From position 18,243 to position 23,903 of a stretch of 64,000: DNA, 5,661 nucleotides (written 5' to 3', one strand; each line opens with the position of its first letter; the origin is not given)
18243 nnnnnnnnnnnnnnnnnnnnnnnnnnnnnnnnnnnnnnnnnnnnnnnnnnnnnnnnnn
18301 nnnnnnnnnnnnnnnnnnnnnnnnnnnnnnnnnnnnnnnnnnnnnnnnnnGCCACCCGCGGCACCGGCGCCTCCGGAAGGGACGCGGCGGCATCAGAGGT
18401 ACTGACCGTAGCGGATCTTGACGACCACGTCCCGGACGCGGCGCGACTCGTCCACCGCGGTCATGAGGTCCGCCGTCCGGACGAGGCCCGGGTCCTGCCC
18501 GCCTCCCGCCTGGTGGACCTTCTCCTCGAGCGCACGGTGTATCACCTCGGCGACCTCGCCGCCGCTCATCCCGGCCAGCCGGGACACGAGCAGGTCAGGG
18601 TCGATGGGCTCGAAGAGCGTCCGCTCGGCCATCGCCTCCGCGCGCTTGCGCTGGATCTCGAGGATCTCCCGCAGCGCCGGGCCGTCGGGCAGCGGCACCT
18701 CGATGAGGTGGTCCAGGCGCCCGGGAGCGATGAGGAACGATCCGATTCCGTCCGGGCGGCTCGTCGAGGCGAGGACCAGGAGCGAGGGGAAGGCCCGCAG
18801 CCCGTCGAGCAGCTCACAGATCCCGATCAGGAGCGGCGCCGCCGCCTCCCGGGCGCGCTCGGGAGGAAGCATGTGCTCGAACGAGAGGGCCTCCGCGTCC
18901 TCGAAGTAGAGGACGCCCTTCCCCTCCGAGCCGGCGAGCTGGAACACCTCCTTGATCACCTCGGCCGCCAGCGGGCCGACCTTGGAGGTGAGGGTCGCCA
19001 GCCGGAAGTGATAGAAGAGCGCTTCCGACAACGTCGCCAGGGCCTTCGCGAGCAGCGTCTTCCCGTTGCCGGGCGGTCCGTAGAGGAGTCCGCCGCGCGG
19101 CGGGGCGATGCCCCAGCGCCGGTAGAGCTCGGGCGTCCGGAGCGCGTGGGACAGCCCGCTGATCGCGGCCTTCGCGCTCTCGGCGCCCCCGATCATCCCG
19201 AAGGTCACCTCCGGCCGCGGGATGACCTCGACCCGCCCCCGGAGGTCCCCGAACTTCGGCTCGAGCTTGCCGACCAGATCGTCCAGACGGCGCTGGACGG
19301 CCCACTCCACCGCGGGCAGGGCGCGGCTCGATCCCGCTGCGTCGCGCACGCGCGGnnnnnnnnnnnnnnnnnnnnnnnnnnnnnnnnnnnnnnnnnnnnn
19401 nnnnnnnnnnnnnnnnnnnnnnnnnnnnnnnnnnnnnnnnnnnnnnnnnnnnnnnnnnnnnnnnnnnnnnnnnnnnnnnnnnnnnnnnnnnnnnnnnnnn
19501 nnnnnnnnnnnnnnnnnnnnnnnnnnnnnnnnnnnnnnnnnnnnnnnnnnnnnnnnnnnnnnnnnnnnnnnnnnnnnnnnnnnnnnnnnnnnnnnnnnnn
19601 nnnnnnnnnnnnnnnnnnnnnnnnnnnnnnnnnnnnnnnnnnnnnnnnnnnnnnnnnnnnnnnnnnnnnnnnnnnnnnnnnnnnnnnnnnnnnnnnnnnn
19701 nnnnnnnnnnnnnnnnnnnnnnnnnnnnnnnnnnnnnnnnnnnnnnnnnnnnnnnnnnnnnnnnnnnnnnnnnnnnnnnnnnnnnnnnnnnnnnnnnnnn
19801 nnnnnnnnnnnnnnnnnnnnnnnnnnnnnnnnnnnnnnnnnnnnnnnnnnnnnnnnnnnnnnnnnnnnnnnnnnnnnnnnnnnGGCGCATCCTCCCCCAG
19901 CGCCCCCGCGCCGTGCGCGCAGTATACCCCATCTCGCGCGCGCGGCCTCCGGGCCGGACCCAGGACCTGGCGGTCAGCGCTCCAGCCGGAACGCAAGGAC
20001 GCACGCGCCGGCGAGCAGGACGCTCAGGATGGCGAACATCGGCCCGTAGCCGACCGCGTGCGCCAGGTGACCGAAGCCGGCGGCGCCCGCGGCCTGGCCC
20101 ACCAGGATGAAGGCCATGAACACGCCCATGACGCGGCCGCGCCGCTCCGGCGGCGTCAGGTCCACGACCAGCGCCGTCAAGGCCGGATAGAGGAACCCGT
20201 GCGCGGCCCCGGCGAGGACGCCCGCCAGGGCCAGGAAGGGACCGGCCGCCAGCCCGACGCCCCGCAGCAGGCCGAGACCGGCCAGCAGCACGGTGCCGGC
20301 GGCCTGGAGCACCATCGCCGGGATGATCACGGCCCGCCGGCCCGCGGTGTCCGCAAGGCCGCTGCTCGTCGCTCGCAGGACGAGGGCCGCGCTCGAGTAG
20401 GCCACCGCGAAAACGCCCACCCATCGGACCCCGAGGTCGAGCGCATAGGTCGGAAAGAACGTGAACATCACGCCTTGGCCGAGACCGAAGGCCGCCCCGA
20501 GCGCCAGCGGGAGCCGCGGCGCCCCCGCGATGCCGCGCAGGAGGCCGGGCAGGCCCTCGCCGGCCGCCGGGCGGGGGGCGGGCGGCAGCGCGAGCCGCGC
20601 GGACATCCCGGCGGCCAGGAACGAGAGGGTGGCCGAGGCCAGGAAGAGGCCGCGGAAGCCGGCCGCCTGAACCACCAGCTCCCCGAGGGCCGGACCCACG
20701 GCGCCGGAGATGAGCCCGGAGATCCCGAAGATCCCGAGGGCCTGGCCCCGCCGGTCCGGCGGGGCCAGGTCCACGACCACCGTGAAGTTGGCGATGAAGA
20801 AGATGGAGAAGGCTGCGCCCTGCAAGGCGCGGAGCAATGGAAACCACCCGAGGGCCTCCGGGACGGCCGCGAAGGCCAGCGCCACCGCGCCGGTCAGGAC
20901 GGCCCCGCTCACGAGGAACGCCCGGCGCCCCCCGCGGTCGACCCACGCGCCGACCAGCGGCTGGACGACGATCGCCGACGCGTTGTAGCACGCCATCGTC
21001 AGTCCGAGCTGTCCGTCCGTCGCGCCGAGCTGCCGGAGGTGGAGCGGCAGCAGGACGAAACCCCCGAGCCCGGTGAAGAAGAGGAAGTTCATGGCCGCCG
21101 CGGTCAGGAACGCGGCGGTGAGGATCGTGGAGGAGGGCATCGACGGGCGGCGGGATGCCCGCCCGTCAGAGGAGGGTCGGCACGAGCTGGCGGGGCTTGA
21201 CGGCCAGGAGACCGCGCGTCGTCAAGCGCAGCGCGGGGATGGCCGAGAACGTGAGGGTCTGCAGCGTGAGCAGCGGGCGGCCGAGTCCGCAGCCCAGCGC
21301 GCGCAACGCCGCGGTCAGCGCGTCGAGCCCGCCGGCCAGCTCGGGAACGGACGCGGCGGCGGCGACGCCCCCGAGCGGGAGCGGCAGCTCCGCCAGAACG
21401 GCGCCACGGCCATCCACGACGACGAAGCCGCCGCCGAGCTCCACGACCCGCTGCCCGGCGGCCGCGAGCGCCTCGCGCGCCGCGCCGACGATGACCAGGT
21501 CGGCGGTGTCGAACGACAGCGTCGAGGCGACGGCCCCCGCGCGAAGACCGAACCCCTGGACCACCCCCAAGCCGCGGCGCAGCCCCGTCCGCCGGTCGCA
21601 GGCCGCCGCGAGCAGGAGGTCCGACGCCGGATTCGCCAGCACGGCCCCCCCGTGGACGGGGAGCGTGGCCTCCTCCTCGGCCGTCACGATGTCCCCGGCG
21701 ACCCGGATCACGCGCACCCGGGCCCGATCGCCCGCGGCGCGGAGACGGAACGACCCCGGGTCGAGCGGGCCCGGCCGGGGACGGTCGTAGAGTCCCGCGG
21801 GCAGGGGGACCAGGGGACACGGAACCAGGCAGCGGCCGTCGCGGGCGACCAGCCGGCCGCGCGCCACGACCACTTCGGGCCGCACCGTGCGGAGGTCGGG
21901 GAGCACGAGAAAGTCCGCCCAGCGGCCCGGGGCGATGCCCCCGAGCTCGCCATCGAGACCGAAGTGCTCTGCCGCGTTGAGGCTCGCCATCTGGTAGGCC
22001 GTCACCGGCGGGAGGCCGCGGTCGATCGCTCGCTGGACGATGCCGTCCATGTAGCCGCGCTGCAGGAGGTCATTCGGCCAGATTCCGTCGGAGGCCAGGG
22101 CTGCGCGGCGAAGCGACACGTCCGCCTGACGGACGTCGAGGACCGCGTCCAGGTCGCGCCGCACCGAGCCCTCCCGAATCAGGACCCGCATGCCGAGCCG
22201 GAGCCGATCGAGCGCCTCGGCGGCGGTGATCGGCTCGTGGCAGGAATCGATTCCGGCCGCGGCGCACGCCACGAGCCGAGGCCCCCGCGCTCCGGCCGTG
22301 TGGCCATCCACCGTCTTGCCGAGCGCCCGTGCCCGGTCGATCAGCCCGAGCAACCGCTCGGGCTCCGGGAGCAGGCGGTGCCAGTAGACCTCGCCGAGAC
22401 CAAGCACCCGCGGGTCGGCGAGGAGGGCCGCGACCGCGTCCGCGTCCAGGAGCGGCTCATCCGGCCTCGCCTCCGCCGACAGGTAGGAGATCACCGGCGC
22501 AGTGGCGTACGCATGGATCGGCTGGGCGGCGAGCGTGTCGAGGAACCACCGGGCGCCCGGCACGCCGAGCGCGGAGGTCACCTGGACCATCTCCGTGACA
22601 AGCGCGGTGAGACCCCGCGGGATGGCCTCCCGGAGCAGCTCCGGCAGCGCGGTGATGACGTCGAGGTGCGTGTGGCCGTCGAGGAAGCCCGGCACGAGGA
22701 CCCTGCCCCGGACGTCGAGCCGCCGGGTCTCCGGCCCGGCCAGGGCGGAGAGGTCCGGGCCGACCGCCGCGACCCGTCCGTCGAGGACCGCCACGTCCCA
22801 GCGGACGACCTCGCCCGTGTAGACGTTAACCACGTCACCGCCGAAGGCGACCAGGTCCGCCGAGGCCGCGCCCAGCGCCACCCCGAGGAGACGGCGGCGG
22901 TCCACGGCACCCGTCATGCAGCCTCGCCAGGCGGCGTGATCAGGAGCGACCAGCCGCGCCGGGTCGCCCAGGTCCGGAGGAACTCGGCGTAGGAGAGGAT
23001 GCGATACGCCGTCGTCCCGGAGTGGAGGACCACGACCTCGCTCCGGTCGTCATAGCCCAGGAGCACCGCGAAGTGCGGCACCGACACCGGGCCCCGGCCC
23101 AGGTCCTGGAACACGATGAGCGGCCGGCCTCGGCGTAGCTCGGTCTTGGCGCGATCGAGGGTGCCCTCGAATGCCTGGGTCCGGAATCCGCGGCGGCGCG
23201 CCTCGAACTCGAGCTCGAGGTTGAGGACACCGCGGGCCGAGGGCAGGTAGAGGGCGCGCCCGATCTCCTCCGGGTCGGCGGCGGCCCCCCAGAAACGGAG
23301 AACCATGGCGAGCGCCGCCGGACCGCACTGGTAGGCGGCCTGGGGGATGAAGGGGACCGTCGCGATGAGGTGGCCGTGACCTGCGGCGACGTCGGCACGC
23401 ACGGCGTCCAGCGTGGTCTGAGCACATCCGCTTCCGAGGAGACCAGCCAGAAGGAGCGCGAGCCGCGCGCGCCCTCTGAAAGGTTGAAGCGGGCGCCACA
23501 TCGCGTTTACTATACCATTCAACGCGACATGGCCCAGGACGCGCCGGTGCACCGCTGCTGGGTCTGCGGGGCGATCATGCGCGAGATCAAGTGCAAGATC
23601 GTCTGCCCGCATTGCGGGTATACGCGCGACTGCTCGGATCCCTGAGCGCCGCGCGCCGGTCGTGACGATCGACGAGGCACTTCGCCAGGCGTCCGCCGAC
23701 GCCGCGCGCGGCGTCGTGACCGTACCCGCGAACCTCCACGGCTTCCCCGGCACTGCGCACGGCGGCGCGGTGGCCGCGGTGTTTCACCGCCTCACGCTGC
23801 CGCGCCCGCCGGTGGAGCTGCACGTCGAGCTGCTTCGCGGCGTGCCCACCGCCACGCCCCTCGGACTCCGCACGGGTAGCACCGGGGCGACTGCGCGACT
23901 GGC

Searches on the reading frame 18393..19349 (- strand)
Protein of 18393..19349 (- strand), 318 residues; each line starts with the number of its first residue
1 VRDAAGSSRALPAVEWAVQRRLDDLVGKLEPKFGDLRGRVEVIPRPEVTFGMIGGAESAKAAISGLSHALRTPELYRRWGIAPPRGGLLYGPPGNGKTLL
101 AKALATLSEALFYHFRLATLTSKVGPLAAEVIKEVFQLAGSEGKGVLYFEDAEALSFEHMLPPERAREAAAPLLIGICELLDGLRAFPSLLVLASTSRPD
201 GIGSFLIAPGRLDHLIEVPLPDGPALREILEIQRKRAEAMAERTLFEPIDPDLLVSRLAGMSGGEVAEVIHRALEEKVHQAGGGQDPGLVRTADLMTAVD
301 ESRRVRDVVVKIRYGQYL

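Call 10: search_protein_families(library=pfam, proteins=[window:18393-19349:-], max_evalue=0.01)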
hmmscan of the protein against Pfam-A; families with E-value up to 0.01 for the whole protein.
window:18393-19349:- (318 aa): 4 families
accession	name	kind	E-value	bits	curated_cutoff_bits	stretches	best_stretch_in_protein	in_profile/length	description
PF00004.35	AAA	-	1.3e-15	58.4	21.2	1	88-220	2-131/131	ATPase family associated with various cellular activities (AAA)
PF13191.12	AAA_16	-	0.0019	19.1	32.6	1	84-142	24-85/167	AAA ATPase domain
PF13401.12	AAA_22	-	0.0045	17.7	27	0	87-149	8-65/130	AAA domain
PF13521.12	AAA_28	-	0.0052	17.5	27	0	89-170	4-70/164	AAA domain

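Call 83: search_protein_families(library=padloc, proteins=[window:18393-19349:-], max_evalue=0.01)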
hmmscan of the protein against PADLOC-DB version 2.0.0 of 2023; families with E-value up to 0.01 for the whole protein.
window:18393-19349:- (318 aa): 5 families
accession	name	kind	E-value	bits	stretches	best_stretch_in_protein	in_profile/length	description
PDLC00915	TRIP13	-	1.7e-10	38.8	2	185-306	177-295/302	TRIP13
PDLC02196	IetA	-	2.2e-09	35.2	1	63-155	101-192/374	-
PDLC04232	IetA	-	4.3e-09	34.2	1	59-157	91-188/330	-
PDLC02195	IetA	-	8.6e-09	33.2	1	59-139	112-192/395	-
PDLC04231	IetA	-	7.3e-05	20.7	1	75-158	108-190/262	-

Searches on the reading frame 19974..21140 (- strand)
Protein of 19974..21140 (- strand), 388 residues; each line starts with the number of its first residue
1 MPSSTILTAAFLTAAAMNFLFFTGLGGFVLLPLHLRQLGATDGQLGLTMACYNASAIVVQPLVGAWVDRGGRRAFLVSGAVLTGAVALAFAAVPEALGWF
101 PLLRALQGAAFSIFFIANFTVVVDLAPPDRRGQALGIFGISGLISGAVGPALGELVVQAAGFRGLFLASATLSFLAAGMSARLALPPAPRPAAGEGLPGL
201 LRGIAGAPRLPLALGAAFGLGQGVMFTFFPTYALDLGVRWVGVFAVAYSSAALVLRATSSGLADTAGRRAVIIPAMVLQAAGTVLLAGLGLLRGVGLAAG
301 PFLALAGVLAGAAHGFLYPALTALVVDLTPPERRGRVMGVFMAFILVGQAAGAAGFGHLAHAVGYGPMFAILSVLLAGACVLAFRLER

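Call 10: search_protein_families(library=pfam, proteins=[window:19974-21140:-], max_evalue=0.01)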
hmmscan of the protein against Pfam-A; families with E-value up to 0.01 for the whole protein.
window:19974-21140:- (388 aa): 4 families
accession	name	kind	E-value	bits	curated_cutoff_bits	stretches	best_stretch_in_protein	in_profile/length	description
PF07690.21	MFS_1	-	1.3e-47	162.8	33.4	2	14-292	4-291/347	Major Facilitator Superfamily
PF12832.13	MFS_1_like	-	2.8e-07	30.4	25.2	1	9-156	215-361/373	MFS_1 like family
PF03209.21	PUCC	-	0.00091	18.8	21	1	299-374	87-162/401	PUCC protein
PF00083.30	Sugar_tr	-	0.0014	18.1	22.3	0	41-173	44-181/452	Sugar (and other) transporter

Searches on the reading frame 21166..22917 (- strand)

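Call 10: search_protein_families(library=pfam, proteins=[window:21166-22917:-], max_evalue=0.01)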
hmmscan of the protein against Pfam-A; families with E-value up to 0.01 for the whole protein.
window:21166-22917:- (583 aa): 3 families
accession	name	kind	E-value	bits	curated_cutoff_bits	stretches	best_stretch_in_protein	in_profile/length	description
PF13382.11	Adenine_deam_C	-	1.6e-41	142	27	1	410-574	2-166/169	Adenine deaminase C-terminal domain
PF01979.26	Amidohydro_1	-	2e-14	54.1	25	1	73-356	1-344/345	Amidohydrolase family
PF07969.17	Amidohydro_3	-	1.5e-12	48.2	29.7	2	297-364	402-471/472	Amidohydrolase family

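Call 83: search_protein_families(library=padloc, proteins=[window:21166-22917:-], max_evalue=0.01)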
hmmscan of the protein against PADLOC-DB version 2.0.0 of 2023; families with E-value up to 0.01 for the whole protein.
window:21166-22917:- (583 aa): 0 families

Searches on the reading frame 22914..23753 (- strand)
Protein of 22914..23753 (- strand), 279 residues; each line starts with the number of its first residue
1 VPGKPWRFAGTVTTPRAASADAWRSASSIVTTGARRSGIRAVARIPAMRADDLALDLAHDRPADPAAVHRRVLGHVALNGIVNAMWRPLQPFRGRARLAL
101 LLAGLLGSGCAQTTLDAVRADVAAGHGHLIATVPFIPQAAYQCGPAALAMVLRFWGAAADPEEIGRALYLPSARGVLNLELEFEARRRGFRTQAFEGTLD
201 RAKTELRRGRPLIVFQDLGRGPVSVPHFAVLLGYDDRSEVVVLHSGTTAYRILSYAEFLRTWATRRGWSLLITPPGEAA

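Call 16: search_protein_families(library=pfam, proteins=[window:22914-23753:-], max_evalue=0.01)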
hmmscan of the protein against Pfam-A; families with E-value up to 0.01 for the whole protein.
window:22914-23753:- (279 aa): 2 families
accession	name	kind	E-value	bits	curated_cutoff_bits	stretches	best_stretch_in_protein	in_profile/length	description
PF13529.12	Peptidase_C39_2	-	8.7e-12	46.3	24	1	132-242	2-139/143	Peptidase_C39 like family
PF03412.21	Peptidase_C39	-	1e-09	38.8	22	1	139-263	9-122/133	Peptidase C39 family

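Call 83: search_protein_families(library=padloc, proteins=[window:22914-23753:-], max_evalue=0.01)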
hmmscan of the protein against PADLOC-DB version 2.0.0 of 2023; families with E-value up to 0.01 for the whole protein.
window:22914-23753:- (279 aa): 0 families
